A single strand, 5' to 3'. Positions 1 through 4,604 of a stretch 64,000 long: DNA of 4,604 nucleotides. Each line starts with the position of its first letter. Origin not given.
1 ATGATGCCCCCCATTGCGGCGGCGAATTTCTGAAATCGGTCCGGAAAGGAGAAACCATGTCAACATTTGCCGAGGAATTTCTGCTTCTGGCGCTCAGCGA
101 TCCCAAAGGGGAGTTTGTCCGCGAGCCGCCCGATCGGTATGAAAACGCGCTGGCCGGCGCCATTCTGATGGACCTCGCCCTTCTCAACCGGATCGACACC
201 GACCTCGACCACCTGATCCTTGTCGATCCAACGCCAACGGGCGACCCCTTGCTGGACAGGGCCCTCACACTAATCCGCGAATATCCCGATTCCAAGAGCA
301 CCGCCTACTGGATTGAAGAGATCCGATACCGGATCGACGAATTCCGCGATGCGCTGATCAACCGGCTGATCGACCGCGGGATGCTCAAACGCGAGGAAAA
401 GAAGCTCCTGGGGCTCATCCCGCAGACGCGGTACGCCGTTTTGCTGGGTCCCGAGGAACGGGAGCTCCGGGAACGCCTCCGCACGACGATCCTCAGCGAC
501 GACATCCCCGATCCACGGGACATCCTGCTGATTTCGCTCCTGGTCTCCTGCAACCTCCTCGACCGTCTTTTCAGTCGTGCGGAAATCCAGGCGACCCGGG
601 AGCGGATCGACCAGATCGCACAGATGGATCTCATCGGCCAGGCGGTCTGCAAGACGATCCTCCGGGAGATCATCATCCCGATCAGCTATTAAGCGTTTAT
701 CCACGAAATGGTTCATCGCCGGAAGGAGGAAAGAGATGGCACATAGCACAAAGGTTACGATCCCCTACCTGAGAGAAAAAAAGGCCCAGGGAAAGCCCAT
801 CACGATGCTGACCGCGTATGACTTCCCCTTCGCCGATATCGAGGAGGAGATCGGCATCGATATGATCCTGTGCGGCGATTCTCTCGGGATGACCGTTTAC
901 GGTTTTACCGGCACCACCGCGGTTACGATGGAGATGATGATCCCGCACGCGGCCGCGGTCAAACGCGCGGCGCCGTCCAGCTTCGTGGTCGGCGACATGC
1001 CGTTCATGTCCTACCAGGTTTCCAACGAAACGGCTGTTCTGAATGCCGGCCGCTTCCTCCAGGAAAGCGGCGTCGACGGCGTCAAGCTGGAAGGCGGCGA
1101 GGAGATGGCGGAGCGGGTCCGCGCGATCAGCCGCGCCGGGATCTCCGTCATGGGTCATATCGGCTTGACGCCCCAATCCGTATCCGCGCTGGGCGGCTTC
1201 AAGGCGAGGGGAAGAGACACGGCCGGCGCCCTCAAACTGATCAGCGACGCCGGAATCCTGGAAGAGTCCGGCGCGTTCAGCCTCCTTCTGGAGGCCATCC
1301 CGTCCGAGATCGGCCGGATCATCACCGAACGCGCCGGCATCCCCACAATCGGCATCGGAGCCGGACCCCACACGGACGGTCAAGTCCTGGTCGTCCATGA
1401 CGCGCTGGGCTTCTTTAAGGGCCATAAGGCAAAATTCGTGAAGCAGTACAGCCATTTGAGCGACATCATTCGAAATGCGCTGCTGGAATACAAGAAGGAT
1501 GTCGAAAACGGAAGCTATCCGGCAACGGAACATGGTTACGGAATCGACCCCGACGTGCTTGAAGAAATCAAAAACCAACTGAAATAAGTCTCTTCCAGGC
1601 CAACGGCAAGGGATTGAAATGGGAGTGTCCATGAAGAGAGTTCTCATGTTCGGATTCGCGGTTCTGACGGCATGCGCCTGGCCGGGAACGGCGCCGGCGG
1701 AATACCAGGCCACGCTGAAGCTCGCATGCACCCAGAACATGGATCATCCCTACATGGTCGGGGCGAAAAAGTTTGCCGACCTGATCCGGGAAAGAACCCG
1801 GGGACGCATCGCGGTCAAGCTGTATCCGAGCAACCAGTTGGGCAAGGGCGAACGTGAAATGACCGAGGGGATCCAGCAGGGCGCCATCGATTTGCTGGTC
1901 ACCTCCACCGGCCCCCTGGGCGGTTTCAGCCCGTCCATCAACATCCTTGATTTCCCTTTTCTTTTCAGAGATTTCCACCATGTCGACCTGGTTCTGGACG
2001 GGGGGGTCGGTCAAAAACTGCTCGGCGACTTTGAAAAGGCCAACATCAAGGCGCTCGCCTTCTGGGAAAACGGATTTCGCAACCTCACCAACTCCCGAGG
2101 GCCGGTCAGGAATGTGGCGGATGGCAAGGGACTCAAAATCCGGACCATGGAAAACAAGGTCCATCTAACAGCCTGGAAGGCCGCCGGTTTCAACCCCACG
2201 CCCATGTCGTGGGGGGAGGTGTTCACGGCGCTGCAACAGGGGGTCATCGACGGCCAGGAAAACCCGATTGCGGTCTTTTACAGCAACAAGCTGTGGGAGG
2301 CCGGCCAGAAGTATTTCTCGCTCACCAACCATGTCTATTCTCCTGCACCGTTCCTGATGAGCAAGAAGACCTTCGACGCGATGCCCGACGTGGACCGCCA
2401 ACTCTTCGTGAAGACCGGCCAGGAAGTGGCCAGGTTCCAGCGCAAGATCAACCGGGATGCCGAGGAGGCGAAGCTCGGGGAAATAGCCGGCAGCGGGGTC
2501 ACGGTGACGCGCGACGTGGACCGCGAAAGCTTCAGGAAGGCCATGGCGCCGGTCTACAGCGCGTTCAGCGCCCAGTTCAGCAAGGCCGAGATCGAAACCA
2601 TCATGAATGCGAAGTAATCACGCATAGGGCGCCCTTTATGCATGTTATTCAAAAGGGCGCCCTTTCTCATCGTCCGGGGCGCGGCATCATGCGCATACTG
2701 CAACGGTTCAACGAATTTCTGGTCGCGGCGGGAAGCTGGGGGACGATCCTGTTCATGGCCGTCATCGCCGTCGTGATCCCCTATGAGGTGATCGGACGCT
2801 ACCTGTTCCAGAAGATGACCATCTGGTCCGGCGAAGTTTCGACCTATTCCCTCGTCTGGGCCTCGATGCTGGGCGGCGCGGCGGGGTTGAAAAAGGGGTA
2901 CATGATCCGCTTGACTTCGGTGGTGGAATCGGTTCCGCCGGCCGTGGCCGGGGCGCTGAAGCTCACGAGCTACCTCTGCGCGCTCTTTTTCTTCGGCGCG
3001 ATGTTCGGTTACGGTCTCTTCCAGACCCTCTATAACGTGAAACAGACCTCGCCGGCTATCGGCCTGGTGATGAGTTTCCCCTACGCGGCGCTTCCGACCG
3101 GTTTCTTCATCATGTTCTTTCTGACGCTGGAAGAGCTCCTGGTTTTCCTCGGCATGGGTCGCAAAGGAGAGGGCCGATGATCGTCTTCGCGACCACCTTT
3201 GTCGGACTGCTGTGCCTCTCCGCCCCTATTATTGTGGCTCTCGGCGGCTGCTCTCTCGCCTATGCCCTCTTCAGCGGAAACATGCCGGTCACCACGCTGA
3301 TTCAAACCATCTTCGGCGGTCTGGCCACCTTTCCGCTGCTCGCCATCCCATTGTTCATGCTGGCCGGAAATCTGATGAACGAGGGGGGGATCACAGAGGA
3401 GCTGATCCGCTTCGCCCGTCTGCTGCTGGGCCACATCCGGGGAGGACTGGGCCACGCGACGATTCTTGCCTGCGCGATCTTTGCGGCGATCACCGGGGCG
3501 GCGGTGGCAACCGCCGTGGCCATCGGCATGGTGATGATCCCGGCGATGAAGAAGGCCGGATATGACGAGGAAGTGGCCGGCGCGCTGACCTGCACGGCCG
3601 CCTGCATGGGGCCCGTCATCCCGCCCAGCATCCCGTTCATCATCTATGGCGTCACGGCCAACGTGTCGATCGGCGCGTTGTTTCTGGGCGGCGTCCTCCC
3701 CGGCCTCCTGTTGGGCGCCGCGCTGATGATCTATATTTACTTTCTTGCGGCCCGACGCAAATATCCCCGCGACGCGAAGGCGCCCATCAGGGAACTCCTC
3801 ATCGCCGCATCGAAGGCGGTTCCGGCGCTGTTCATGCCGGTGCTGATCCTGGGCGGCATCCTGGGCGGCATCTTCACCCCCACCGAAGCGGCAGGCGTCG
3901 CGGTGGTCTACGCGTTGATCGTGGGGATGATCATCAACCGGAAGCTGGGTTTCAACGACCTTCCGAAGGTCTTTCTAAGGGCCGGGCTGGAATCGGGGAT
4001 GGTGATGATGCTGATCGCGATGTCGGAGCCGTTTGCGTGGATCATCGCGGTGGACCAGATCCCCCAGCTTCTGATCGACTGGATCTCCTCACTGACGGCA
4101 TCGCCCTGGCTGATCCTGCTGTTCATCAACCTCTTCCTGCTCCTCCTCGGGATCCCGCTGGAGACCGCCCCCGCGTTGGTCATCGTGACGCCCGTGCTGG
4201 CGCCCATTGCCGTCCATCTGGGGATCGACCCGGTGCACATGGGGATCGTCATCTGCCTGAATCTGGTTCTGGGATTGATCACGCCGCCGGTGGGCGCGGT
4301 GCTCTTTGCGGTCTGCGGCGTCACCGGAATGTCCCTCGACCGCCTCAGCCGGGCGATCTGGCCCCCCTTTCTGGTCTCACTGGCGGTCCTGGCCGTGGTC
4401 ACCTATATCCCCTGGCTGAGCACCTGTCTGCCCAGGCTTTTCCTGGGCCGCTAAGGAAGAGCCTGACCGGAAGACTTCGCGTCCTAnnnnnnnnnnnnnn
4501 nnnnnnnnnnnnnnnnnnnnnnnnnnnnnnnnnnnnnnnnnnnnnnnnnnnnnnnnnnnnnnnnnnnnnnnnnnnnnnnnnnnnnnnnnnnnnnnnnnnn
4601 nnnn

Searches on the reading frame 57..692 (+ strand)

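Call 85: search_protein_families(library=pfam, proteins=[window:57-692:+], max_evalue=0.00001)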
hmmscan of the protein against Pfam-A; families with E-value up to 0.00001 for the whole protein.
window:57-692:+ (211 aa): 1 family
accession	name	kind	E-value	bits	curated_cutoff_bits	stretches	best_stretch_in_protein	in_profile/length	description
PF05719.16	GPP34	-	7.2e-48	163.7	29.1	1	5-201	2-198/201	Golgi phosphoprotein 3 (GPP34)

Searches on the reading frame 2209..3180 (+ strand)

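Call 85: search_protein_families(library=pfam, proteins=[window:2209-3180:+], max_evalue=0.00001)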
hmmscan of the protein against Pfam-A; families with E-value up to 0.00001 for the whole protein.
window:2209-3180:+ (323 aa): 1 family
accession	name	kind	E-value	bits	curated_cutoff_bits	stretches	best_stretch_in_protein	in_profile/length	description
PF04290.18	DctQ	-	4.8e-25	88.4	28.3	1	186-311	1-127/132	Tripartite ATP-independent periplasmic transporters, DctQ component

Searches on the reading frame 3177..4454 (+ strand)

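Call 85: search_protein_families(library=pfam, proteins=[window:3177-4454:+], max_evalue=0.00001)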
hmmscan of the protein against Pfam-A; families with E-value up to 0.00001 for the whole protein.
window:3177-4454:+ (425 aa): 2 families
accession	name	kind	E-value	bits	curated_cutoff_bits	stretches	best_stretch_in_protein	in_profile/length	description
PF06808.19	DctM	-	3.7e-118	395.4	23.8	1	7-414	3-413/413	Tripartite ATP-independent periplasmic transporter, DctM component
PF03606.21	DcuC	-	2.8e-08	33.2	23.1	1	95-411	123-458/461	C4-dicarboxylate anaerobic carrier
